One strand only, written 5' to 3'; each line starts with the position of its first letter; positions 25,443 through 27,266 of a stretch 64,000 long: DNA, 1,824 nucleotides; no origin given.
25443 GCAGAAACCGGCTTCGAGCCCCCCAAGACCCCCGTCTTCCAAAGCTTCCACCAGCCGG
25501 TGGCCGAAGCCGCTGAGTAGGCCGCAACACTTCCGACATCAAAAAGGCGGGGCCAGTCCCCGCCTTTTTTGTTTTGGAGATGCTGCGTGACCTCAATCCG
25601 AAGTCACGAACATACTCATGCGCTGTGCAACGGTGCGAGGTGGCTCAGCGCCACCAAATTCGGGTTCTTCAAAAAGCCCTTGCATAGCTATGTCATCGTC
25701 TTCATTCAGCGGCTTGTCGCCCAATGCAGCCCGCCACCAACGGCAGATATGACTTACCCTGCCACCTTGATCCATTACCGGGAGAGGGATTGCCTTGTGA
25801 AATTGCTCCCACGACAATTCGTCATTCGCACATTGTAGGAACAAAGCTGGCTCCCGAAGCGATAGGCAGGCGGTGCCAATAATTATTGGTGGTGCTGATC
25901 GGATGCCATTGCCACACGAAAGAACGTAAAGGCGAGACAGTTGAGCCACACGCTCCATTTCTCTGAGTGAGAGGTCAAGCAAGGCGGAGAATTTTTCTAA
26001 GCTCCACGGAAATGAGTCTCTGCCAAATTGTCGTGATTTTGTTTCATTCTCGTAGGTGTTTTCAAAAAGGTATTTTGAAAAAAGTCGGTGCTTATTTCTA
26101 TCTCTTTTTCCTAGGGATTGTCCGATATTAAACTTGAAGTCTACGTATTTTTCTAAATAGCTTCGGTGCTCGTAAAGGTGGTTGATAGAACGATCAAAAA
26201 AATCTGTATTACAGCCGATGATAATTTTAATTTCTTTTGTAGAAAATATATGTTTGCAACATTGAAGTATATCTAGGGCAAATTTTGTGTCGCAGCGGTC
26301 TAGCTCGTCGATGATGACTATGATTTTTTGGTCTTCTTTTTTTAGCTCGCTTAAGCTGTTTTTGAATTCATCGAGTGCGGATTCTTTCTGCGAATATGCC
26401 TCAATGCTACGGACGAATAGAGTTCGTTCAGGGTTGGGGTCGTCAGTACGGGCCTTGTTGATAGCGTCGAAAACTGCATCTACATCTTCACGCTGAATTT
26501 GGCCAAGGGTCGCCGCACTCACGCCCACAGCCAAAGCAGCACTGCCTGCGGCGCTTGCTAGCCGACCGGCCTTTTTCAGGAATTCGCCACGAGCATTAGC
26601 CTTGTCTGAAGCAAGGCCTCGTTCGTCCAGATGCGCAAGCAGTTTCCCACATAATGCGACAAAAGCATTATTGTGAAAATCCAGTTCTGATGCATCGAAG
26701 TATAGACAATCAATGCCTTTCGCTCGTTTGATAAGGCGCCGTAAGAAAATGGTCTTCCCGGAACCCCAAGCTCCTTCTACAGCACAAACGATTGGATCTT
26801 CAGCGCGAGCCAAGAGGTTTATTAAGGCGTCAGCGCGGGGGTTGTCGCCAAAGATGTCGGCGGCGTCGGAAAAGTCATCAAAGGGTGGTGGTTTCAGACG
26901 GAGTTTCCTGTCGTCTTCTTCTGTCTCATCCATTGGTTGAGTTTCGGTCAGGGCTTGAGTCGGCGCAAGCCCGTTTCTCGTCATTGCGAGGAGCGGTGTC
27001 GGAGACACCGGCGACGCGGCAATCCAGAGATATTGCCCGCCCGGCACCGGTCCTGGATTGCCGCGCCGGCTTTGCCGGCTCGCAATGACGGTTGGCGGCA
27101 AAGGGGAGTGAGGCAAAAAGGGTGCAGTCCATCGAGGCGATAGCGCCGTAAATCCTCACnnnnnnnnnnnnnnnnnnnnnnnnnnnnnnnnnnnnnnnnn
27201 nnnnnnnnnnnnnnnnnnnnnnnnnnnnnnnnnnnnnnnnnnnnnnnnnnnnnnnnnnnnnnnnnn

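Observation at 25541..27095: AT-rich ~1.4 kb islet carrying a solitary KAP-family P-loop NTPase (PifA-like): candidate single-gene defence / abortive-infection module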

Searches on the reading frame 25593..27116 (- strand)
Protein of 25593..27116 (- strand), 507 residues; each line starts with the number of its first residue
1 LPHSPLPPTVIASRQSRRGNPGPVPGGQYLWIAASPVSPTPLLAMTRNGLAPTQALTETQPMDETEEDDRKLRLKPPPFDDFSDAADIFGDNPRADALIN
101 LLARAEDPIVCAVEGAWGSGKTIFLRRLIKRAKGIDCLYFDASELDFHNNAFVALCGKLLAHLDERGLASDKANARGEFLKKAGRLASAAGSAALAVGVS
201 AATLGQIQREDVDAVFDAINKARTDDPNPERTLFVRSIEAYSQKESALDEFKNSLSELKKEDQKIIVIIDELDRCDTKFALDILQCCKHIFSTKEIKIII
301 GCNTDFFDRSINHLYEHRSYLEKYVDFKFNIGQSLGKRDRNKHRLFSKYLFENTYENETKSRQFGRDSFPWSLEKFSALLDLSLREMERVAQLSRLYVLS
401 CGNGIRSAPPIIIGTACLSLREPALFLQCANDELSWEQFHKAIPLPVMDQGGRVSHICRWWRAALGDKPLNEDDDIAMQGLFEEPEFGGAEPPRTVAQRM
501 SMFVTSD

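Call 4: search_protein_families(library=pfam, proteins=[window:25593-27116:-], max_evalue=1)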
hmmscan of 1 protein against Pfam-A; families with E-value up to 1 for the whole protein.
window:25593-27116:- (507 aa): 17 families
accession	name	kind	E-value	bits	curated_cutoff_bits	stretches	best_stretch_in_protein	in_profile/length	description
PF07693.20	KAP_NTPase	-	2e-28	100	20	1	94-392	4-284/293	KAP family P-loop domain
PF24883.2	NPHP3_N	-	5e-06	27.2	24.8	1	243-299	104-160/164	Nephrocystin 3, N-terminal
PF01637.24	ATPase_2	-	5e-06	26.9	33.2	1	101-275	13-122/225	ATPase domain predominantly from Archaea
PF25199.1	nSTAND_NTPase5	-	5.3e-06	26.8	34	1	100-149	30-85/145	Novel STAND NTPase 5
PF13401.12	AAA_22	-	7.7e-06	26.7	27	1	111-300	8-120/130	AAA domain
PF13191.12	AAA_16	-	1.3e-05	26.2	32.6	1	97-277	11-146/167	AAA ATPase domain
PF13173.12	AAA_14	-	8e-05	23.1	27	1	110-152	4-47/129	AAA domain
PF05729.18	NACHT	-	0.0026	18.1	26.7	1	110-134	2-26/167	NACHT domain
PF19263.5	DUF5906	-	0.0035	18.4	27.6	1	115-171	3-62/114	Family of unknown function (DUF5906)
PF04665.18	Pox_A32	-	0.015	15.2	22.8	0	107-130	12-35/242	Poxvirus A32 protein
PF00265.24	TK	-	0.022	15.1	20.6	1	224-312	39-121/176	Thymidine kinase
PF07034.17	ORC3_N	-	0.036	13.9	25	1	247-304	181-238/328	Origin recognition complex (ORC) subunit 3 N-terminus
PF20703.3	nSTAND1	-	0.062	13.4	27.1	0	94-312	22-169/379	Novel STAND NTPase 1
PF00004.35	AAA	-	0.067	14.1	21.2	0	115-268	5-105/131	ATPase family associated with various cellular activities (AAA)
PF13245.12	AAA_19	-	0.081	13.5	25.1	1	110-286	13-113/134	AAA domain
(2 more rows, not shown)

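Call 5: search_protein_families(library=padloc, proteins=[window:25593-27116:-], max_evalue=1)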
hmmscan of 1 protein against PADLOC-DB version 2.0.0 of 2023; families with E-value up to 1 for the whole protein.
window:25593-27116:- (507 aa): 10 families
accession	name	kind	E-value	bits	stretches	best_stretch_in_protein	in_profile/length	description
PDLC04959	PDC-S20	-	2.2e-52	177.2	1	88-444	20-371/464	-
PDLC04956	PDC-S20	-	1.7e-42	144.4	1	87-406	12-328/450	-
PDLC04958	PDC-S20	-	2.2e-21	74.7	1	100-317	20-228/458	-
PDLC04957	PDC-S20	-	3.8e-19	67.5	1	98-350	20-272/446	-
PDLC02209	QatA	-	1.2e-13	48.5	1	85-311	9-250/646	-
PDLC02361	PifA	-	3.2e-10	37.3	1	89-331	19-253/720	PifA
PDLC02210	QatA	-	1.4e-07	28.4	1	106-321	30-261/593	-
PDLC05029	PDC-S49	-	0.0041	13.9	1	113-138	28-55/619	-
PDLC05031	PDC-S49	-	0.0055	13.6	1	113-138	29-56/624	-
PDLC04140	mad8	-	0.023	12.2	1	111-272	30-200/314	mads_8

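Call 6: find_homologous_proteins(query=window:25593-26993:-)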
Query window:25593-26993:- (466 aa): 29 proteins with E <= 0.001 among 8000 candidates.
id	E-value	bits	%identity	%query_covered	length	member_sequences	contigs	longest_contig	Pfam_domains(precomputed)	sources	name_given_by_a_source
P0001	0.0e+0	1017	100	96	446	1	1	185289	PF07693.21,PF24883.3,PF13401.13,PF01637.25,PF25199.2,PF13191.13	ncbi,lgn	-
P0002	4.3e-25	106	30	73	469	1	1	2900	PF07693.21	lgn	-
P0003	2.9e-19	87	27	65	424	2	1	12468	PF07693.21,PF13191.13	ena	-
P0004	1.4e-18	85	31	47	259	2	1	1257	PF07693.21,PF24883.3,PF13401.13,PF13191.13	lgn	-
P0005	3.6e-16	77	30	48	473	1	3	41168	PF07693.21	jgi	jgi:hypothetical protein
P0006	3.8e-14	70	27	66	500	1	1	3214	PF07693.21,PF24883.3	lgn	-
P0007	4.7e-14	70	25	51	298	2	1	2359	PF07693.21,PF24883.3,PF00004.36,PF13401.13,PF13191.13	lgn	-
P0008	2.0e-11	61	27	50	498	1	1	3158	PF07693.21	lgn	-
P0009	6.9e-10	56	24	56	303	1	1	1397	PF07693.21,PF13401.13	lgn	-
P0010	1.1e-9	56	25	65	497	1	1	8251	PF07693.21,PF24883.3,PF13401.13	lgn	-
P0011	4.4e-8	50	23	53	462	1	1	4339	PF07693.21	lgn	-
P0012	9.2e-7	46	25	51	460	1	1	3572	PF07693.21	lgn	-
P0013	6.2e-5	40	24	71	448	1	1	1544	PF07693.21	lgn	-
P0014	8.7e-5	39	25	54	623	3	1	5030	PF07693.21,PF24883.3,PF13401.13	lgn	-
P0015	1.1e-4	39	22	71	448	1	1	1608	PF07693.21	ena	-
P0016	1.6e-4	38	23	71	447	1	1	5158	PF07693.21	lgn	-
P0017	1.9e-4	38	23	71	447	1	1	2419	PF07693.21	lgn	-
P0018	2.1e-4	38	25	50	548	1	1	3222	PF07693.21,PF13401.13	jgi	jgi:hypothetical protein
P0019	2.2e-4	38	21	72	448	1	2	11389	PF07693.21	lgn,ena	-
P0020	2.2e-4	38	22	71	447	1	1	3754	PF07693.21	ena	-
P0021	3.3e-4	37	21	54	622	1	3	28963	PF07693.21,PF13401.13,PF13191.13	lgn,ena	-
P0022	3.3e-4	37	21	54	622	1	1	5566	PF07693.21,PF13401.13,PF13191.13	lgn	-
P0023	3.6e-4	37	21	54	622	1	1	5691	PF07693.21,PF13401.13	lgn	-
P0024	3.8e-4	37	24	54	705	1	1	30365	PF02861.26,PF07693.21,PF13401.13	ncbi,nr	ncbi:MAG: hypothetical protein JXM73_25955 [Anaerolineae bacterium]|nr:hypothetical protein [Anaerol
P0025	5.3e-4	37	20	53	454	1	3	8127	PF07693.21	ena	-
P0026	6.6e-4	36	34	10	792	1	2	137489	PF07693.21,PF05419.18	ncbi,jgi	ncbi:MAG: hypothetical protein RLZZ507_2033 [Cyanobacteriota bacterium]|jgi:hypothetical protein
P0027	7.2e-4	36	20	53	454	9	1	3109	PF07693.21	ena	-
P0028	8.3e-4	36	19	53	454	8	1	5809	PF07693.21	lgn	-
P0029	9.0e-4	36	23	48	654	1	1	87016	PF07693.21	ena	-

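Call 10: find_encoding_contigs(protein=P0001, flank=10000, max_places=6)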
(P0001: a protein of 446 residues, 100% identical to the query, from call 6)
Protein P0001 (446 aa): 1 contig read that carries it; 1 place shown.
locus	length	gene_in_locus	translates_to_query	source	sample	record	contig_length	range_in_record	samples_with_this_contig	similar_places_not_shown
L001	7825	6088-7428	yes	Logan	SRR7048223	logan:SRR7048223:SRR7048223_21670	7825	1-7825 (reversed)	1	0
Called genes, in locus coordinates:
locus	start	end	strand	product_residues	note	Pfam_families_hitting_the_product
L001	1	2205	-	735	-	?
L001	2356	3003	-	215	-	PF00857:Isochorismatase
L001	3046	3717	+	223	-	PF03358:FMN_red, PF02525:Flavodoxin_2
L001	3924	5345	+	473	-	PF00512:HisKA, PF02518:HATPase_c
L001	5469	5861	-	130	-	PF04134:DCC1-like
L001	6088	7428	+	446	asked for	PF01637:ATPase_2 (weak), PF07693:KAP_NTPase, PF13191:AAA_16 (faint), PF24883:NPHP3_N (faint), PF25199:nSTAND_NTPase5 (faint), PF13401:AAA_22 (faint)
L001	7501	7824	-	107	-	?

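Call 11: list_cluster_members(proteins=[P0001])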
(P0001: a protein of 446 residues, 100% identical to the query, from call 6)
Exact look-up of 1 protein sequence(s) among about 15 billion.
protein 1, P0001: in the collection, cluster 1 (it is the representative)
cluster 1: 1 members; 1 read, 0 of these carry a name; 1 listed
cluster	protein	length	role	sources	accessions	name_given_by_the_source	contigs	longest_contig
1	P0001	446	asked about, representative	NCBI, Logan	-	-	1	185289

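Call 16: search_protein_representatives(protein=P0001)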
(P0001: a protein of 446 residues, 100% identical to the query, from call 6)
Query: 446 residues. Proteins with E-value up to 0.001 (for the whole library): 8541; up to 1e-10: 3349; up to 1e-30: 76. The best 150 are listed.
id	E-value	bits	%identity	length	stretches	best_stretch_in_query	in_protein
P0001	0.0e+00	1017.5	100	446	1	1-446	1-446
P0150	2.1e-39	151.8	29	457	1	18-440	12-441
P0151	3.3e-39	151.1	34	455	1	19-406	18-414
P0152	9.3e-39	149.6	28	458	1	21-404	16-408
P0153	1.0e-38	149.5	32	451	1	14-377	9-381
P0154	2.1e-37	145.2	31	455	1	19-407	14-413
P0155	2.4e-37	145.0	29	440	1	24-414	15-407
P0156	5.6e-37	143.8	30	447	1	10-404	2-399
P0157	8.4e-37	143.2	29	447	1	17-422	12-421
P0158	1.0e-36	142.9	30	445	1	21-430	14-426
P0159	1.9e-36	142.0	34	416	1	13-389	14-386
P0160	2.1e-36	141.9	29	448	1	23-419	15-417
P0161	2.6e-36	141.6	29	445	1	19-408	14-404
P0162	4.1e-36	140.9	31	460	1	24-378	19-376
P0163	5.9e-36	140.4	32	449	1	17-384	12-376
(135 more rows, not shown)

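Call 31: search_dna_similar(query=P0001, collection=plasmids, mode=protein, max_rows=25)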
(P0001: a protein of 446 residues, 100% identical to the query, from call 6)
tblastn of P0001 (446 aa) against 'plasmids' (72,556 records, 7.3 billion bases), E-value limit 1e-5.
Records with a match: 26; places in all: 26; records where one place covers at least 80% of the query: 0.
Best place of each record, by identity: <60% 26.
By first word of the organism name: Pantoea 8; Ralstonia 6; Cupriavidus 4; Neorhizobium 1; Alteromonas 1; Enterobacter 1; Burkholderia 1; Sinorhizobium 1; Vibrio 1; Fusobacterium 1; and 1 more.
By predicted mobility (MOB-suite, as given by PLSDB): mobilizable 12; non-mobilizable 10; conjugative 4.
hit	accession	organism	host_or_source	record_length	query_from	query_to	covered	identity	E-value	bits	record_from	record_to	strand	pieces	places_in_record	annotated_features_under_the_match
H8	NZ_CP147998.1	Neorhizobium sp. EC2-8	-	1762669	41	338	67%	30.2%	2e-21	104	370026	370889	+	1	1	record has no annotation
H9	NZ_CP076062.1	Cupriavidus sp. EM10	Pure-cultured cell,sewage water sludge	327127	31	380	78%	24.9%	8e-12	75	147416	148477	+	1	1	P-loop NTPase fold protein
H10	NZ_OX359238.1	Alteromonas macleodii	-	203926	37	361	73%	26.4%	4e-15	86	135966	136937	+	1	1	P-loop NTPase fold protein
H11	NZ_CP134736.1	Pantoea agglomerans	cell culture,Water from main ditch ...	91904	45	341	67%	27.9%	6e-14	82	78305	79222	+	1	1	P-loop NTPase fold protein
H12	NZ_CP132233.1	Enterobacter hormaechei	mixed culture,soil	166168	34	338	68%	26.1%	9e-12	75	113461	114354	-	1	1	KAP family NTPase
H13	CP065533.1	Ralstonia solanacearum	peanut,whole organism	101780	34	378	77%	23.1%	6e-10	69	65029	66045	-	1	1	record has no annotation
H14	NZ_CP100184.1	Burkholderia glumae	cell culture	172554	40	328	65%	25.8%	1e-14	84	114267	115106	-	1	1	KAP family NTPase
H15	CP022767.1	Ralstonia solanacearum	Solanum tuberosum,single cell,Potato ...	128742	49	365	71%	23.2%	7e-10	69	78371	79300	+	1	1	hypothetical protein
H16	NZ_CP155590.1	Ralstonia solanacearum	Musa sp.,cell culture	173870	37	372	75%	21.4%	8e-11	72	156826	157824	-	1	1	P-loop NTPase fold protein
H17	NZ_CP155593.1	Ralstonia solanacearum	Musa sp.,cell culture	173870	37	372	75%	21.4%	8e-11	72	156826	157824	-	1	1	P-loop NTPase fold protein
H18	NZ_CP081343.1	Pantoea ananatis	whole organism,rice leaf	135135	33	320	65%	25.0%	2e-8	65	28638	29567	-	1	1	P-loop NTPase fold protein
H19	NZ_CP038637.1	Cupriavidus oxalaticus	whole organism,sewage sludge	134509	37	340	68%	23.3%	7e-11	72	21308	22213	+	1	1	P-loop NTPase fold protein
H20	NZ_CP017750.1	Cupriavidus sp. USMAA2-4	cell culture,Sungai Pinang, Penang, ...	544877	34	343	70%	22.7%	8e-12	75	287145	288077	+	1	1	P-loop NTPase fold protein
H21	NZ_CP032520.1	Cupriavidus oxalaticus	cell culture,activated sludge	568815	34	339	69%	22.5%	9e-7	59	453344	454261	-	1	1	P-loop NTPase fold protein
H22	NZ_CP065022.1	Sinorhizobium meliloti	Medicago sativa subsp. varia (Martyn) ...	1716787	49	353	68%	22.3%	1e-6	59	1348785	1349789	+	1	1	none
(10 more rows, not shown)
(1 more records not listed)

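Call 32: get_annotated_region(hit=H10, flank=6000)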
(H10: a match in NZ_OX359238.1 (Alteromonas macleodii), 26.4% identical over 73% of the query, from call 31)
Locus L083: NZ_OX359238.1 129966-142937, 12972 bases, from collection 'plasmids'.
description: Alteromonas macleodii isolate Alteromonas macleodii EZ55 plasmid pAltEZ55, complete sequence
organism: Alteromonas macleodii (NCBI taxid 28108)
taxonomy: Bacteria; Pseudomonadota; Gammaproteobacteria; Alteromonadales; Alteromonadaceae; Alteromonas; Alteromonas macleodii
host: -; source: -; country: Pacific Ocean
typing (MOB-suite, as given by PLSDB): non-mobilizable; replicon rep_cluster_681
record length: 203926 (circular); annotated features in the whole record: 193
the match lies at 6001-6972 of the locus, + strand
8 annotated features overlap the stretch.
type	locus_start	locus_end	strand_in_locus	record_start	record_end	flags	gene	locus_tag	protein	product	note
CDS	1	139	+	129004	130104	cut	-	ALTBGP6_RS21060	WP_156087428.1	NAD(P)-dependent alcohol dehydrogenase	-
CDS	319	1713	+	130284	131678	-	-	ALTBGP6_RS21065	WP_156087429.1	outer membrane protein transport protein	-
CDS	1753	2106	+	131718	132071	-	-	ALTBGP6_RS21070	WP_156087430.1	hypothetical protein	-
CDS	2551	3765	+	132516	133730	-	-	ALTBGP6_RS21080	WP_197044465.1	PAS domain S-box protein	-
CDS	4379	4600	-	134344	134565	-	-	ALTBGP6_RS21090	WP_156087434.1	J517_1871 family lipoprotein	-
CDS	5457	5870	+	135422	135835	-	-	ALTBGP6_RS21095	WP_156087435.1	hypothetical protein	-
CDS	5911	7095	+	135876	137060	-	-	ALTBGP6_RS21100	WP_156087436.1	P-loop NTPase fold protein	-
CDS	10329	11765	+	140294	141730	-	-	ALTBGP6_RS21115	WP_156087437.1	methyl-accepting chemotaxis protein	GO:0007165 - signal transduction [Evidence IEA]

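Call 33: get_annotated_region(hit=H14, flank=6000)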
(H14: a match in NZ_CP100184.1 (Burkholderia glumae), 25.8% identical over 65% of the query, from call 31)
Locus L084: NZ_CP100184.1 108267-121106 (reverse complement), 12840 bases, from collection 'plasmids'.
description: Burkholderia glumae strain R5 plasmid pR52p, complete sequence
organism: Burkholderia glumae (NCBI taxid 337)
taxonomy: Bacteria; Pseudomonadota; Betaproteobacteria; Burkholderiales; Burkholderiaceae; Burkholderia; Burkholderia glumae
host: -; source: cell culture; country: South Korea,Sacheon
typing (MOB-suite, as given by PLSDB): conjugative; replicon rep_cluster_1509; relaxase MOBF,MOBP; mating-pair formation MPF_F
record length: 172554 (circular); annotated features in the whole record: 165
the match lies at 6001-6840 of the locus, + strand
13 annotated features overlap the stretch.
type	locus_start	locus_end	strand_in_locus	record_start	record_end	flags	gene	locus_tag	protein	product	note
CDS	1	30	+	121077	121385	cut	-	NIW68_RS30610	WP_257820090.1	hypothetical protein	-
CDS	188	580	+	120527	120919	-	-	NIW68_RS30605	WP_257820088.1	hypothetical protein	-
CDS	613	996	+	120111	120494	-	-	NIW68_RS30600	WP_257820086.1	hypothetical protein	-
CDS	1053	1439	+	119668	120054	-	-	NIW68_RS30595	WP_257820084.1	hypothetical protein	-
CDS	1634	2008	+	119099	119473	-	-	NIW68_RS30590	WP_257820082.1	site-specific integrase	GO:0015074 - DNA integration [Evidence IEA]; GO:0006310 - DNA recombination [Evidence IEA]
CDS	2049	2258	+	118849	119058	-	-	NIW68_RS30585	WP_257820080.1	hypothetical protein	-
CDS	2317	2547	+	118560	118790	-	-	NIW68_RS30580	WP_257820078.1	hypothetical protein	-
CDS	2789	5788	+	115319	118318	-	-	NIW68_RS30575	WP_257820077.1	KAP family NTPase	-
CDS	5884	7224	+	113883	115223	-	-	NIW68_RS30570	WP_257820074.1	KAP family NTPase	-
CDS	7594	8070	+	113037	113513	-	-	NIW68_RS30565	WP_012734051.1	transposase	GO:0006313 - DNA transposition [Evidence IEA]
CDS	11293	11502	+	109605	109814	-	-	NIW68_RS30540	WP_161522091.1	hypothetical protein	-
CDS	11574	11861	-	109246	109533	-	-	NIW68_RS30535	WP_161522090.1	hypothetical protein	-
CDS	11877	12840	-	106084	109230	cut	-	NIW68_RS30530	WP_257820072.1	error-prone DNA polymerase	-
